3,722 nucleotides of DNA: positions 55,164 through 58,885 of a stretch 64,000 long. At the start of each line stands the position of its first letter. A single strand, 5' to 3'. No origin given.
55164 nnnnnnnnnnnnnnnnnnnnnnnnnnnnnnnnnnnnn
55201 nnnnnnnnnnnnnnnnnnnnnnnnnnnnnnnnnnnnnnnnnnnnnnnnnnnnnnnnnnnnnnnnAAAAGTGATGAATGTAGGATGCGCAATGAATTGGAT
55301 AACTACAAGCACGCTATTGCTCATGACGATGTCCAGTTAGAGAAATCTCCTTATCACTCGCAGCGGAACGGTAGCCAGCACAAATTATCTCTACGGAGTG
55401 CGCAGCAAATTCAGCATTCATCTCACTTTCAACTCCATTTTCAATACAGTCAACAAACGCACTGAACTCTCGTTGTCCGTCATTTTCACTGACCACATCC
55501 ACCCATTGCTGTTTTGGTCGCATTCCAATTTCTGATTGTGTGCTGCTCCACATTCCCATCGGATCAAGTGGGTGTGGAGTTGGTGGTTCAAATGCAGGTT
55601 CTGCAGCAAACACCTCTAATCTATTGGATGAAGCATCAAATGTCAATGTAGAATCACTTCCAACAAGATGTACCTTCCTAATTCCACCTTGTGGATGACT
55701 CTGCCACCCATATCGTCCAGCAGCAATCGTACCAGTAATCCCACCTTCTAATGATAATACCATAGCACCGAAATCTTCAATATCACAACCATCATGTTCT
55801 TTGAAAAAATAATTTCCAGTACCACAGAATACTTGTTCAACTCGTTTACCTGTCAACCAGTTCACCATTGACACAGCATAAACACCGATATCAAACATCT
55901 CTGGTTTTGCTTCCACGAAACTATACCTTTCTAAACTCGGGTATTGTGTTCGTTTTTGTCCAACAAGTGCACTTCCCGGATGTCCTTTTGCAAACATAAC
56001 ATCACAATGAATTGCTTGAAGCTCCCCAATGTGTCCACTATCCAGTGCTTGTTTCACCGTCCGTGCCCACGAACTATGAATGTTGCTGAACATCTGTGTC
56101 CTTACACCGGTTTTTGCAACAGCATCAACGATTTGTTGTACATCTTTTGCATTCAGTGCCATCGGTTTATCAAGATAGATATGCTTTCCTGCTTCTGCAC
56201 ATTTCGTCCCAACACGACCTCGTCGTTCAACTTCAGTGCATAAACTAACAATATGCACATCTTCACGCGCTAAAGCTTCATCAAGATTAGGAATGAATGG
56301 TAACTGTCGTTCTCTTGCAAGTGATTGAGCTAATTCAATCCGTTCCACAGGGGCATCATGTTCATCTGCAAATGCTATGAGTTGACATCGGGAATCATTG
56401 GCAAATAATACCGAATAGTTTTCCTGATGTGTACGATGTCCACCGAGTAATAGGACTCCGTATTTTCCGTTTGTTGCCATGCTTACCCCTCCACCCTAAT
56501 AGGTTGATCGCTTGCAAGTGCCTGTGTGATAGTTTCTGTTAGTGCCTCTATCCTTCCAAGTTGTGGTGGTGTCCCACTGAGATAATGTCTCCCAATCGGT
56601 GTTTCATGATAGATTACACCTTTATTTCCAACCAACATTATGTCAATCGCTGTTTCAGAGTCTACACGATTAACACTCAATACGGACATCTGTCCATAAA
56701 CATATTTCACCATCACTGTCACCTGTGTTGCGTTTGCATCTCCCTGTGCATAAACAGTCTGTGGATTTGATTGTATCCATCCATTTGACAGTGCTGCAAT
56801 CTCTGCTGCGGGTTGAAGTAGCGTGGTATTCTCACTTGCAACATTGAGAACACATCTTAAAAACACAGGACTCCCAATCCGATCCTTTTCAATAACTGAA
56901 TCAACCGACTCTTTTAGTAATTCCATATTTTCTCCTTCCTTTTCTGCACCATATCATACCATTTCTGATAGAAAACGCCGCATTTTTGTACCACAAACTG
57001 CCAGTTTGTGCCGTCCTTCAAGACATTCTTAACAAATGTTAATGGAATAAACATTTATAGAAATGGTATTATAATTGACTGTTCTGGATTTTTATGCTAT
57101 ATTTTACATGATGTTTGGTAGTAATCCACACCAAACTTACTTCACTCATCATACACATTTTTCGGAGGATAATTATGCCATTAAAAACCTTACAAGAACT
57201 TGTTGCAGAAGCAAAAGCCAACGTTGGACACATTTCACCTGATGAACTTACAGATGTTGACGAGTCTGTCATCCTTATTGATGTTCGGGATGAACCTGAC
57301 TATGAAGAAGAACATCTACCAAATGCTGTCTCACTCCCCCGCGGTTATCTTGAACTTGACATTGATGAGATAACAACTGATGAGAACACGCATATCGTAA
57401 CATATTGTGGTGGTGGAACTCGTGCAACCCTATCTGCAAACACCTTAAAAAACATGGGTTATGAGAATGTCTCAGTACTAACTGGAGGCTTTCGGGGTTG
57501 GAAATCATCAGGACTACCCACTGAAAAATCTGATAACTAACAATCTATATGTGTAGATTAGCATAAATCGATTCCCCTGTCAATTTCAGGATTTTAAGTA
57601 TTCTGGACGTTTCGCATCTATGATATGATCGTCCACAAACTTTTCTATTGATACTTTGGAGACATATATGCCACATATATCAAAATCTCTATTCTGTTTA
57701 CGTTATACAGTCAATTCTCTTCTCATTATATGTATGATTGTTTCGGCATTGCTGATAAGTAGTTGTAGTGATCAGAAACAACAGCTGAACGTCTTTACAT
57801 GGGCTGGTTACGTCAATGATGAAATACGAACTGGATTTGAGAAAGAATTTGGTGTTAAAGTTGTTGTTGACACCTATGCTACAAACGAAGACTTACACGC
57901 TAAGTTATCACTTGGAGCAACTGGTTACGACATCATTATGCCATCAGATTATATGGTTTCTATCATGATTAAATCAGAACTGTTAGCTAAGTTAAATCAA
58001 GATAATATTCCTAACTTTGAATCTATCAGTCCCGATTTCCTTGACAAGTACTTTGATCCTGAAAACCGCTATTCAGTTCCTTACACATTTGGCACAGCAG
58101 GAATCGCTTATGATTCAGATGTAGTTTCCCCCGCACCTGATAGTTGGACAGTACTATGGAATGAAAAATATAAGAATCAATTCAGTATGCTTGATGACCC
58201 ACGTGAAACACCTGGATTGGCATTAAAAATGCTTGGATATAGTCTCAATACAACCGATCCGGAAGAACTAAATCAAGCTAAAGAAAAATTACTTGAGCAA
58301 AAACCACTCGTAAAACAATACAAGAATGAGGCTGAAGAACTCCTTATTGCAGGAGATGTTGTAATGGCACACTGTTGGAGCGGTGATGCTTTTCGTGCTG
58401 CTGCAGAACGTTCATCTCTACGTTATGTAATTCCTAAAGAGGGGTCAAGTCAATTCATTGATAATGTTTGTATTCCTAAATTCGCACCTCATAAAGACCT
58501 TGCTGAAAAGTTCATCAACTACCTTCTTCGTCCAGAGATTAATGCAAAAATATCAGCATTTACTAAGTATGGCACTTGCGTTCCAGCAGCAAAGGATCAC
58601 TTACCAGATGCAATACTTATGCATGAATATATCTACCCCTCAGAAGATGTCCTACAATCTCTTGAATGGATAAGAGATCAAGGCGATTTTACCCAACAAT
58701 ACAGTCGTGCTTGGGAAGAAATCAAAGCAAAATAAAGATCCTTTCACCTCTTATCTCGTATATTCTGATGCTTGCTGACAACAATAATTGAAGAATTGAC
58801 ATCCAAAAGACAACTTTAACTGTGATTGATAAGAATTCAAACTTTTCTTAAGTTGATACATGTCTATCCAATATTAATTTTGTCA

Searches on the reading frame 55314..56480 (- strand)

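Call 9: search_protein_families(library=pfam, proteins=[window:55314-56480:-], max_evalue=0.001)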
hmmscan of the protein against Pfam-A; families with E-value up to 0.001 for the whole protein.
window:55314-56480:- (388 aa): 3 families
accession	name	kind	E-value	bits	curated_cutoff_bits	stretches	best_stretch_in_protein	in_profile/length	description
PF22725.1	GFO_IDH_MocA_C3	-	4.2e-14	53.1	27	1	140-275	2-119/124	GFO/IDH/MocA C-terminal domain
PF01408.29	GFO_IDH_MocA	-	9.6e-14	52.5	24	1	11-130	5-118/120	Oxidoreductase family, NAD-binding Rossmann fold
PF02894.22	GFO_IDH_MocA_C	-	6.7e-09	36.3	22.9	1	196-380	44-217/218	Oxidoreductase family, C-terminal alpha/beta domain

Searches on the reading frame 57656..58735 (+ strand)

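Call 21: search_protein_families(library=ncbifam, proteins=[window:57656-58735:+], max_evalue=0.001)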
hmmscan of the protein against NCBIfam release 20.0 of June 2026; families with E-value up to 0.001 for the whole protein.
window:57656-58735:+ (359 aa): 9 families
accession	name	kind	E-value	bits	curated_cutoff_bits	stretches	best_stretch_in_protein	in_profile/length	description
NF007048.0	PRK09501.1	equivalog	5.5e-69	232.7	582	1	22-358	8-346/348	spermidine/putrescine ABC transporter substrate-binding protein PotD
NF007962.0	PRK10682.1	equivalog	3.7e-48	164.4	636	1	27-358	15-368/370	spermidine/putrescine ABC transporter substrate-binding protein PotF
NF041888.1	ABC_SBP_YdcS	equivalog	3.2e-23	82.2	725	1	20-311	10-322/379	putative ABC transporter substrate-binding protein YdcS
NF043073.1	MMSYN1_0195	equivalog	1.2e-17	63.5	1250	1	43-119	599-673/1021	spermidine/putrescine ABC transporter permease/substrate-binding protein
TIGR01254.1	sfuA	subfamily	1.2e-05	24.7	93.4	1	137-301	97-261/306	thiamine ABC transporter substrate-binding protein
NF008633.1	PRK11622.1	subfamily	1.6e-05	23.9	203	0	225-307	255-341/397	ABC transporter substrate-binding protein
NF007011.0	PRK09474.1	equivalog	6.8e-05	21.8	291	1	51-165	42-156/396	maltose/maltodextrin ABC transporter substrate-binding protein MalE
TIGR03227.1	PhnS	equivalog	0.00036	19.5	395.3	0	61-306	56-297/360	2-aminoethylphosphonate ABC transporter substrate-binding protein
TIGR03261.1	phnS2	equivalog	0.00094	18.4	392.75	0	159-297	141-277/334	putative 2-aminoethylphosphonate ABC transporter substrate-binding protein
